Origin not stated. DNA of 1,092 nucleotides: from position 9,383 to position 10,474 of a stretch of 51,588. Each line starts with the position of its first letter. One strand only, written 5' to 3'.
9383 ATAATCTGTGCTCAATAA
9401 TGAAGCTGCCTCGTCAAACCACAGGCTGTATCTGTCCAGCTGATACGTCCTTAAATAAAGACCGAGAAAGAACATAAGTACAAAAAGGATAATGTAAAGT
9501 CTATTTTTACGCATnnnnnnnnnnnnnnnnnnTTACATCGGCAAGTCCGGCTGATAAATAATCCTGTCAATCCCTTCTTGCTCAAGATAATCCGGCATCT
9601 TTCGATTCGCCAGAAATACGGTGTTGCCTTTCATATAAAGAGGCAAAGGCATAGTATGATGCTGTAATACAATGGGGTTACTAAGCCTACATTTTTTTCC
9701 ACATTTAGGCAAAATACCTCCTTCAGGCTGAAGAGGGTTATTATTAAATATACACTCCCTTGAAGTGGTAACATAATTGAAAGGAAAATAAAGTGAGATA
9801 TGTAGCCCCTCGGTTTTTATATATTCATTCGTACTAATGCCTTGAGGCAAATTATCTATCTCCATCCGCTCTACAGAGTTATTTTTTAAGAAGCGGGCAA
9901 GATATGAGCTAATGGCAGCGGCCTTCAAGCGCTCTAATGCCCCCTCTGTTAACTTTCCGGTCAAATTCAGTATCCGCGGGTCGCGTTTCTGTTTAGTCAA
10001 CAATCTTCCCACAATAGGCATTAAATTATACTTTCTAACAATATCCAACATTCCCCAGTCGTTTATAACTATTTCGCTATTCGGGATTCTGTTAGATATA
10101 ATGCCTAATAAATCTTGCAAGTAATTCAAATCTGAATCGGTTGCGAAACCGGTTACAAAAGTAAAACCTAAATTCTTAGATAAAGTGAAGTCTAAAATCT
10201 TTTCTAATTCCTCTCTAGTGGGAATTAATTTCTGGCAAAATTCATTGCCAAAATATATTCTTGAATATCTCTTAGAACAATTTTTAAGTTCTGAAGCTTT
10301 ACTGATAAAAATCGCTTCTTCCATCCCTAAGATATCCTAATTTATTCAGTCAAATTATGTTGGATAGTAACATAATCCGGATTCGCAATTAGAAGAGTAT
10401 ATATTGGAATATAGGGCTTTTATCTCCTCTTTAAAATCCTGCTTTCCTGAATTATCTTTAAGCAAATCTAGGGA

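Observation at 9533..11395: UbiU/UbiV-like U32 pair in a cluster with no quinone, rRNA or tRNA context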

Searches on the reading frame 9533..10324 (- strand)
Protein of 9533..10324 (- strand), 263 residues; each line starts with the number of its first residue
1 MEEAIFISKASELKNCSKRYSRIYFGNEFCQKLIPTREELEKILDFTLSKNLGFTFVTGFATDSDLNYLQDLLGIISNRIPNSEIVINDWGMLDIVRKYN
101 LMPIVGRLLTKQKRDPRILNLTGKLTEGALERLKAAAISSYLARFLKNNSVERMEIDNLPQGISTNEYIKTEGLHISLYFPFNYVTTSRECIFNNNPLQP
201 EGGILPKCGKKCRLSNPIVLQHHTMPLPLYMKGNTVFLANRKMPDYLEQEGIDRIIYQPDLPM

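Call 4: search_protein_families(library=pfam, proteins=[window:9533-10324:-], max_evalue=0.1)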
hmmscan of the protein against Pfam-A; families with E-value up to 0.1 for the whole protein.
window:9533-10324:- (263 aa): 0 families

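Call 8: search_protein_families(library=ncbifam, proteins=[window:9533-10324:-], max_evalue=0.01)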
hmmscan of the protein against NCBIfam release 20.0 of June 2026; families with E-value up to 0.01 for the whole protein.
window:9533-10324:- (263 aa): 0 families

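Call 10: find_homologous_proteins(query=window:9533-10324:-, max_evalue=0.001)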
Query window:9533-10324:- (263 aa): 303 proteins with E <= 0.001 among 962 candidates; the best 120 are listed.
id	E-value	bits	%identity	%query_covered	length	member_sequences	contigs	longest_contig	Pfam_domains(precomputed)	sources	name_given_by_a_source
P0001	6.7e-174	594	100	100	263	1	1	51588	-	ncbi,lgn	-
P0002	2.7e-126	438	73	100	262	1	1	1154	-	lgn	-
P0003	9.3e-124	430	73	100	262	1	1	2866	-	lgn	-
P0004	1.2e-123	430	75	100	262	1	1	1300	-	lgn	-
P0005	2.1e-122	426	72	100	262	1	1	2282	-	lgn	-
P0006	8.6e-120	417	71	100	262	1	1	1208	-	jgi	jgi:hypothetical protein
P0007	6.5e-115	401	69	100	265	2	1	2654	-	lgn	-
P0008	4.4e-114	398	67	100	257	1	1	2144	-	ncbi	-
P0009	6.4e-109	382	66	100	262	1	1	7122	-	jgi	jgi:hypothetical protein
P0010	3.3e-107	376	65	100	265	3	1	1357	-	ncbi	-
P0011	5.5e-99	349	61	100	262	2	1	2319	-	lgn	-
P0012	7.9e-94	332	59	100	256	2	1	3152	-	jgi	-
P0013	7.2e-93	329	56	100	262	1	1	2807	-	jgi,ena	-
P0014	6.2e-91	323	56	100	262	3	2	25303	-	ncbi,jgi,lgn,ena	ncbi:MAG: hypothetical protein WC301_05550 [Candidatus Omnitrophota bacterium]|jgi:hypothetical prot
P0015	1.6e-90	321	59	100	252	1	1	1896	-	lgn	-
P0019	1.3e-71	259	47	100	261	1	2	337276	-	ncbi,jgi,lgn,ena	-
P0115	3.3e-50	189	39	100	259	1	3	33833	-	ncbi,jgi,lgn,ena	ncbi:MAG: hypothetical protein ACTSYB_12725 [Candidatus Helarchaeota archaeon]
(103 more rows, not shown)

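Call 19: search_solved_structures(query=A2, max_evalue=10, show_alignments=2)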
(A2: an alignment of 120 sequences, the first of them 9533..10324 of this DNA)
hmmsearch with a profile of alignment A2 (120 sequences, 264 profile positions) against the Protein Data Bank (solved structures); distinct sequences matched with E-value up to 10: 1.
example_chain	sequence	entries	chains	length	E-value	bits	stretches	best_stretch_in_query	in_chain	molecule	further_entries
5u4s_A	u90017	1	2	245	0.29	13.6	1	34-103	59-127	Putative short chain dehydrogenase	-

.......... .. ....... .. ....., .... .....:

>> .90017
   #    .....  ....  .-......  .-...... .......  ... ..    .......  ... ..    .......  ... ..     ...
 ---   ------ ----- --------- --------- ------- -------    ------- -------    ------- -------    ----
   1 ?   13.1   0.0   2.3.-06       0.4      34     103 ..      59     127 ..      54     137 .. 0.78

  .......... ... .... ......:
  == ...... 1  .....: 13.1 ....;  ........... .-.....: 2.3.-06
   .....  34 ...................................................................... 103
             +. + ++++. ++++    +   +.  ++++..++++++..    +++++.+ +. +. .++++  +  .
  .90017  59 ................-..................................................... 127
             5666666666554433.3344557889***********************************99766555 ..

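Call 21: find_encoding_contigs(protein=P0019, flank=10000, max_places=3)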
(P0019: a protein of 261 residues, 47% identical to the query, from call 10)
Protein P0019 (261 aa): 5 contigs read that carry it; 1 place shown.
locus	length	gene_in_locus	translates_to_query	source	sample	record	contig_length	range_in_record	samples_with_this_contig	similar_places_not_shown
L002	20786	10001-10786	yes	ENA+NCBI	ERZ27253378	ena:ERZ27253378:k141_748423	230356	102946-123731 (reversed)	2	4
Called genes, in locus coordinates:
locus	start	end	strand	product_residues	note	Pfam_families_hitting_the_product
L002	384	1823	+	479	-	PF04055:Radical_SAM, PF13353:Fer4_12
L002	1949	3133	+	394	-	PF00291:PALP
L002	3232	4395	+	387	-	PF04191:PEMT (weak)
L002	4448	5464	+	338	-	PF01136:Peptidase_U32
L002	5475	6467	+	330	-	-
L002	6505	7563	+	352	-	-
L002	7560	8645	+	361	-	PF01136:Peptidase_U32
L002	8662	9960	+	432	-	PF02310:B12-binding, PF04055:Radical_SAM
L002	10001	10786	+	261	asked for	-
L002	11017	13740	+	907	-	PF00005:ABC_tran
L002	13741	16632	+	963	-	PF00535:Glycos_transf_2, PF10111:Glyco_tranf_2_2, PF13641:Glyco_tranf_2_3, PF04055:Radical_SAM, PF13353:Fer4_12 (faint), PF04055:Radical_SAM, PF13186:SPASM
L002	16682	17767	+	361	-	PF00657:Lipase_GDSL (faint), PF13472:Lipase_GDSL_2 (faint)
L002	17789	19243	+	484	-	PF02310:B12-binding, PF04055:Radical_SAM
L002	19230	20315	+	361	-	PF04055:Radical_SAM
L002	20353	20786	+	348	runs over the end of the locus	PF04055:Radical_SAM, PF13353:Fer4_12 (weak)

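Call 22: find_encoding_contigs(protein=P0115, flank=10000, max_places=2)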
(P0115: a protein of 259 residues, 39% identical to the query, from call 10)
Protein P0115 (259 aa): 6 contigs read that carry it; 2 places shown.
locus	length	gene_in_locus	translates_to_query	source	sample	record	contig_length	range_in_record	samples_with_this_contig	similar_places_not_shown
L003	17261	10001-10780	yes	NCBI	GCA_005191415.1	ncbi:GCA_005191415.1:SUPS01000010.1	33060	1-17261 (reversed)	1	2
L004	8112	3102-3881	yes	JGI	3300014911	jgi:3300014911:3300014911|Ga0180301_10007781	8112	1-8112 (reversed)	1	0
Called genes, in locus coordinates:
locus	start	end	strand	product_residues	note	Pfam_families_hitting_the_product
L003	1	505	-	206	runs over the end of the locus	-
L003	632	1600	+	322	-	PF00025:Arf, PF00071:Ras, PF04670:Gtr1_RagA, PF08477:Roc (weak)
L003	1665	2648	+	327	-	-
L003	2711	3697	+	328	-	PF00291:PALP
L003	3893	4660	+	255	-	PF09754:PAC2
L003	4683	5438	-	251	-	PF23023:Anti-Pycsar_Apyc1, PF00753:Lactamase_B, PF12706:Lactamase_B_2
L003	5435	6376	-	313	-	-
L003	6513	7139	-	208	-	PF02129:Peptidase_S15 (weak), PF00326:Peptidase_S9 (faint), PF12740:PETase (weak)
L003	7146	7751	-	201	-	PF03692:CxxCxxCC (weak)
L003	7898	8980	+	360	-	PF05343:Peptidase_M42, PF02127:Peptidase_M18 (faint), PF01546:Peptidase_M20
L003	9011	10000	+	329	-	PF01136:Peptidase_U32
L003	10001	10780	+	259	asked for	-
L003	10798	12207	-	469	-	PF00890:FAD_binding_2 (faint), PF00996:GDI (faint), PF01134:GIDA (faint), PF01266:DAO, PF07992:Pyr_redox_2 (faint), PF12831:FAD_oxidored (weak), PF13450:NAD_binding_8, PF01593:Amino_oxidase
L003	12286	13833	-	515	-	PF01565:FAD_binding_4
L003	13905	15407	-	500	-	PF01565:FAD_binding_4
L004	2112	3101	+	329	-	PF01136:Peptidase_U32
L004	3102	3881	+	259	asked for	-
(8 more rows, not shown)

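Call 25: predict_structure(alignment_id=A2)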
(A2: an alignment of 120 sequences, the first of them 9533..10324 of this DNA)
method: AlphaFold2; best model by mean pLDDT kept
length: 263 residues; sequences in the alignment: 120
mean_pLDDT: 93.1   pTM: 0.91
mean pLDDT of the five models: 93.1, 92.7, 92.7, 92.7, 91.5
residues with pLDDT >= 90: 216; 70-90: 35; 50-70: 11; < 50: 1
segments of 3 or more residues with pLDDT < 50: none
pLDDT, mean of each block of 10 residues (from residue 1): 97 96 97 96 98 97 92 98 97 96 97 95 95 92 95 97 89 95 94 67 71 93 96 96 92 97 86
secondary structure, 60 per line:
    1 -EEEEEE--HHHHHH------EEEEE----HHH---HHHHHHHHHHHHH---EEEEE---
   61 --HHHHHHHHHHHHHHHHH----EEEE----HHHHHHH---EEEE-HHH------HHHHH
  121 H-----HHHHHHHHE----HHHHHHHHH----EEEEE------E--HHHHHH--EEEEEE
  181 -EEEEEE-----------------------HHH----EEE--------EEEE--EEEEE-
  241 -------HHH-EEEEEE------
elements in order: E2-7 H10-15 E22-26 H37-49 E53-57 H63-79 E84-87 H92-98 E102-105 H116-121 H127-134 H140-148 E153-157 H167-172 E175-180 E182-187 E218-220 E229-232 E235-239 E252-257

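Call 30: fold_search(model_id=the predicted structure, library=pdb)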
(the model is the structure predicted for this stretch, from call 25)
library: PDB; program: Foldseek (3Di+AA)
matches with E <= 10: 1746; with E <= 0.001: 12
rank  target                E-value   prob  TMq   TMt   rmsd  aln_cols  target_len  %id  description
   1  5d88                  6.0e-06  1.00  0.54  0.57   6.2       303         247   10  The Structure of the U32 Peptidase Mk0906 (released 2015-12-02)
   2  5z05_A                2.1e-04  0.98  0.33  0.26  13.9       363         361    9  Crystal structure of signalling protein from buffalo (SPB-40) with an acetone induced conformation of Trp78 at 1.49 A  (released 2018-01-31)
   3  5xep_D                3.5e-04  0.99  0.35  0.28  15.8       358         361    9  Crystal structure of BRP39, a chitinase-like protein, at 2.6 Angstorm resolution (released 2018-04-11)
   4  1hjx_D                4.4e-04  1.00  0.40  0.32  12.2       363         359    7  Ligand-induced signalling and conformational change of the 39 kD glycoprotein from human articular chondrocytes (released 2003-03-11)
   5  5xep_A                4.7e-04  0.97  0.32  0.25  16.2       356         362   11  Crystal structure of BRP39, a chitinase-like protein, at 2.6 Angstorm resolution (released 2018-04-11)
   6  4clm_A                5.6e-04  1.00  0.36  0.38   6.7       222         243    5  Structure of Salmonella typhi type I dehydroquinase irreversibly inhibited with a 1,3,4-trihydroxyciclohexane-1-carbox (released 2014-11-05)
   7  4wkf_A                5.6e-04  0.95  0.32  0.25  13.5       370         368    7  Crystal structure of human chitotriosidase-1 catalytic domain in complex with chitobiose (2.5mM) at 1.10 A resolution (released 2015-07-08)
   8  3alg_A                5.6e-04  0.89  0.29  0.24  14.9       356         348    9  Crystal Structure of Class V Chitinase (E115Q mutant) from Nicotiana tobaccum in complex with NAG4 (released 2011-03-23)
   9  4h3d_A                6.3e-04  1.00  0.34  0.36   7.2       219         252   12  1.95 Angstrom Crystal Structure of of Type I 3-Dehydroquinate Dehydratase (aroD) from Clostridium difficile with Coval (released 2012-09-26)
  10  3s42_B                6.3e-04  1.00  0.35  0.34   6.9       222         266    5  Crystal Structure of the 3-Dehydroquinate Dehydratase (aroD) from Salmonella enterica Typhimurium LT2 with Malonate an (released 2011-06-01)
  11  4h3d_D                7.5e-04  1.00  0.36  0.37   7.1       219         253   13  1.95 Angstrom Crystal Structure of of Type I 3-Dehydroquinate Dehydratase (aroD) from Clostridium difficile with Coval (released 2012-09-26)
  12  3l2i_A                9.0e-04  1.00  0.34  0.35   7.1       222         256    8  1.85 Angstrom Crystal Structure of the 3-Dehydroquinate Dehydratase (aroD) from Salmonella typhimurium LT2. (released 2009-12-29)
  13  4h3d_B                1.1e-03  1.00  0.36  0.37   7.1       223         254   14  1.95 Angstrom Crystal Structure of of Type I 3-Dehydroquinate Dehydratase (aroD) from Clostridium difficile with Coval (released 2012-09-26)
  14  3js3_A                1.1e-03  1.00  0.35  0.36   5.8       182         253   13  Crystal structure of type I 3-dehydroquinate dehydratase (aroD) from Clostridium difficile with covalent reaction inte (released 2009-09-22)
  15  6w6a_A                1.1e-03  1.00  0.37  0.39   6.8       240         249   10  Crystal structure of a pyridoxine 5'-phosphate synthease from Stenotrophomonas maltophilia K279a (released 2020-03-25)
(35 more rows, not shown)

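Call 34: search_protein_families(library=pfam, alignment_id=A2, max_evalue=10)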
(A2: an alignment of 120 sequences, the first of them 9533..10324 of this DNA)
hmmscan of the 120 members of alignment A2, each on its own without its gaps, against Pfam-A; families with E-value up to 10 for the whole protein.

A. member 1, window:9533-10324:- (263 aa): 0 families

B. families by the number of members that match (of 120 scanned): 41 families (the first 25 are shown)
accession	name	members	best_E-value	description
PF04695.18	Pex14_N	5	0.0045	Pex14 N-terminal domain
PF05725.18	FNIP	5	0.031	FNIP Repeat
PF23206.1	PCDH15_12th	3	0.019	PCDH15-like domain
PF13563.12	2_5_RNA_ligase2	3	0.026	2'-5' RNA ligase superfamily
PF01297.22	ZnuA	2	0.1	Zinc-uptake complex component A periplasmic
PF19677.4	DUF6179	2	0.1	Family of unknown function (DUF6179)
PF05536.17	Neurochondrin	2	0.14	Neurochondrin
PF18289.6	HU-CCDC81_euk_2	1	0.022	CCDC81 eukaryotic HU domain 2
PF11229.14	Focadhesin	1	0.028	Focadhesin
PF01896.25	DNA_primase_S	1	0.031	DNA primase small subunit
PF18952.6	DUF5696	1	0.038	Family of unknown function (DUF5696)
PF22080.2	Dark_CARD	1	0.038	Dark, CARD domain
PF13131.11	DUF3951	1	0.044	Protein of unknown function (DUF3951)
PF24753.1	DUF7698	1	0.058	Domain of unknown function (DUF7698)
PF21861.2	RepB_C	1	0.06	Replication protein RepB, C-terminal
PF01136.24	Peptidase_U32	1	0.12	Peptidase family U32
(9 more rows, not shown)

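Call 35: find_related_loci(query=A2, collection=genome_contigs, flank=10000)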
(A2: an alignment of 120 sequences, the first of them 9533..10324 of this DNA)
Query A2 (263 aa) in genome_contigs; peptide patterns used: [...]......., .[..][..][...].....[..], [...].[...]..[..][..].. (x = any residue, [..] = any of these).
599 stretches matched a pattern (row limit reached: there are more); 491 encode a relative of the query (tblastn E <= 1e-3); the best 80 are kept; 80 distinct loci.
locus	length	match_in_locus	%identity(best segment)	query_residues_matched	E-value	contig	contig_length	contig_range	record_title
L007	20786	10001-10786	56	1-263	3e-98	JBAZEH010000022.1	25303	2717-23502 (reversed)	MAG: Candidatus Omnitrophota bacterium isolate SO_2017_LW3_121 NODE_4943_length_25303_cov_1.937440_LW162_2017, whole gen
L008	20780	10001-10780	44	2-263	5e-65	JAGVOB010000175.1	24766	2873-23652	MAG: Candidatus Omnitrophota bacterium isolate DeMMO3_15 c_000000089305, whole genome shotgun sequence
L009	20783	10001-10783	41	1-260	4e-65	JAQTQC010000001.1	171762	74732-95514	MAG: Candidatus Omnitrophota bacterium isolate STB_130 NODE_201_length_171762_cov_13.357311_Sandtown_B, whole genome sho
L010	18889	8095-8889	43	1-263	6e-65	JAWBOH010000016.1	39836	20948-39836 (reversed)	MAG: Candidatus Bathyarchaeia archaeon isolate HHBFW-2_201803_bins_195 HHBFW-2_201803_bins_195_scaffold_16, whole genome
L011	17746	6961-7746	43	1-263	9e-65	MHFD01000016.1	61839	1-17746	MAG: Omnitrophica bacterium RBG_13_46_9 RBG_13_scaffold_142, whole genome shotgun sequence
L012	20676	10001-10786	38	1-263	7e-64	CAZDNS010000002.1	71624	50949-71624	MAG TPA_asm: uncultured Planctomycetia bacterium isolate SRP090828_co1_107 genome assembly, contig: NODE_53_length_71624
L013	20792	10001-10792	42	1-263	1e-62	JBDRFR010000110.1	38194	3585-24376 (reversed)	MAG: Nanoarchaeota archaeon isolate MEGAHIT-group-1.382 k141_8349723, whole genome shotgun sequence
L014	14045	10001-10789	43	1-263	2e-62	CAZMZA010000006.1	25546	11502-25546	MAG TPA_asm: uncultured Dehalococcoidales bacterium isolate SRP323688_co1_27 genome assembly, contig: NODE_3313_length_2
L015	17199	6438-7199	42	2-263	2e-62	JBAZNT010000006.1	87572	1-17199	MAG: Candidatus Omnitrophota bacterium isolate SO_2017_LW4_77 scaffold_377_c2_LW137-91_2017, whole genome shotgun sequen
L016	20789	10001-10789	43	1-263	3e-62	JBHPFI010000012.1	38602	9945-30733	Candidatus Omnitrophota bacterium isolate SAG AM-311-J02 NODE_12_length_38602_cov_28.975562, whole genome shotgun sequen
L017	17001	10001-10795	38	1-263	4e-62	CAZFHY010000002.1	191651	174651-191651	MAG TPA_asm: Candidatus Undinarchaeota archaeon isolate SRP077602_co2_57 genome assembly, contig: NODE_48_length_191651_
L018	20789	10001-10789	41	1-263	3e-62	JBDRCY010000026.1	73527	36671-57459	MAG: Chloroflexota bacterium isolate MEGAHIT-group-1.221 k141_11252959, whole genome shotgun sequence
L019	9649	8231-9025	42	1-263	2e-61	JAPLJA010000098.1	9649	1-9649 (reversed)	MAG: Proteobacteria bacterium isolate LacPavin_0920_SED5_MAG_48_26 LacPavin_0920_SED5_scaffold_209219, whole genome shot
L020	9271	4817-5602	43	1-263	2e-61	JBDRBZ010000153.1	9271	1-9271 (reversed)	MAG: Candidatus Omnitrophota bacterium isolate MEGAHIT-group-1.155 k141_12019222, whole genome shotgun sequence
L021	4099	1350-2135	42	1-263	6e-61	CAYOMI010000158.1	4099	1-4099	MAG TPA_asm: uncultured Planctomycetales bacterium isolate SRP098346_co1_93 genome assembly, contig: NODE_34450_length_4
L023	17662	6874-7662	42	1-263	9e-61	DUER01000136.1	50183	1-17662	MAG TPA_asm: Dehalococcoidia bacterium isolate S120 Contig136, whole genome shotgun sequence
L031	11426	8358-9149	40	1-263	1e-58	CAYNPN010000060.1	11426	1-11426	MAG TPA_asm: Candidatus Hadarchaeota archaeon isolate ERP127260_co1_66 genome assembly, contig: NODE_2673_length_11426_c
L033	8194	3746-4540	38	1-263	3e-58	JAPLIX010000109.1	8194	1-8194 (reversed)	MAG: Proteobacteria bacterium isolate LacPavin_0419_WC90_MAG_50_6 LacPavin_0419_WC90_scaffold_630032, whole genome shotg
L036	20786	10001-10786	38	1-262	4e-58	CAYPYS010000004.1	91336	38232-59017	MAG TPA_asm: uncultured Planctomycetia bacterium isolate binchicken_co65_28 genome assembly, contig: NODE_760_length_913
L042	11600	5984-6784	38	1-263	4e-57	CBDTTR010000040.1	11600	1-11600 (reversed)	MAG TPA_asm: uncultured bacterium isolate SRR7614714_binner13_Refined_37 genome assembly, contig: ERZ23877832.2353, whol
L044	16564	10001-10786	39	1-263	2e-56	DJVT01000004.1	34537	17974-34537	MAG TPA_asm: Candidatus Omnitrophica bacterium UBA6249 UBA6249_contig_100511, whole genome shotgun sequence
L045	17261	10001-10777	39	1-263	1e-56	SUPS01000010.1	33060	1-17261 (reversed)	MAG: Candidatus Helarchaeota ASGARD archaeon Hel_GB_A NODE_1177_length_33060_cov_15.0306, whole genome shotgun sequence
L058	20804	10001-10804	38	1-262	8e-55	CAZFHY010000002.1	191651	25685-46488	MAG TPA_asm: Candidatus Undinarchaeota archaeon isolate SRP077602_co2_57 genome assembly, contig: NODE_48_length_191651_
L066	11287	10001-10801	37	1-263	8e-54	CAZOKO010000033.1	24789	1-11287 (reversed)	MAG TPA_asm: uncultured Thermodesulfobacteriota bacterium isolate binchicken_co141_568 genome assembly, contig: NODE_895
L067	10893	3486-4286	37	1-263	9e-54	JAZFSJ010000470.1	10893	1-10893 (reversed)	MAG: Thermodesulfobacteriota bacterium isolate BS1bin.6 BS1bin.6_470, whole genome shotgun sequence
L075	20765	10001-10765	38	1-260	3e-52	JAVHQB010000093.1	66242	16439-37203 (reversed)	MAG: Candidatus Paceibacterota bacterium isolate WB02no5_36_10 NODE_87_length_66242_cov_6.715231, whole genome shotgun s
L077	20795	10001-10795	36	1-263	3e-52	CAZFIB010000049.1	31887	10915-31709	MAG TPA_asm: uncultured Thermodesulfobacteriota bacterium isolate SRP141376_co4_291 genome assembly, contig: NODE_2521_l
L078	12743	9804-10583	36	1-262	3e-52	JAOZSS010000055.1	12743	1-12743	MAG: Kiritimatiellia bacterium isolate GMC6.metabat2.87 GMC6_5126_length_12743_cov_7.682062, whole genome shotgun sequen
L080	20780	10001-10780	38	2-262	2e-51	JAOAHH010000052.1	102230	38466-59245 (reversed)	MAG: Thermodesulfobacteriota bacterium isolate SKW55 k141_503064, whole genome shotgun sequence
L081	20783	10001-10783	38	2-262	2e-51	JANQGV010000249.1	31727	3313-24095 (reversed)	MAG: Thermodesulfobacteriota bacterium isolate PL23b_bin.63 k99_1346805, whole genome shotgun sequence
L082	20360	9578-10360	37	1-262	2e-51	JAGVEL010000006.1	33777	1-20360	MAG: Candidatus Omnitrophota bacterium isolate DeMMO2_11 c_000000027806, whole genome shotgun sequence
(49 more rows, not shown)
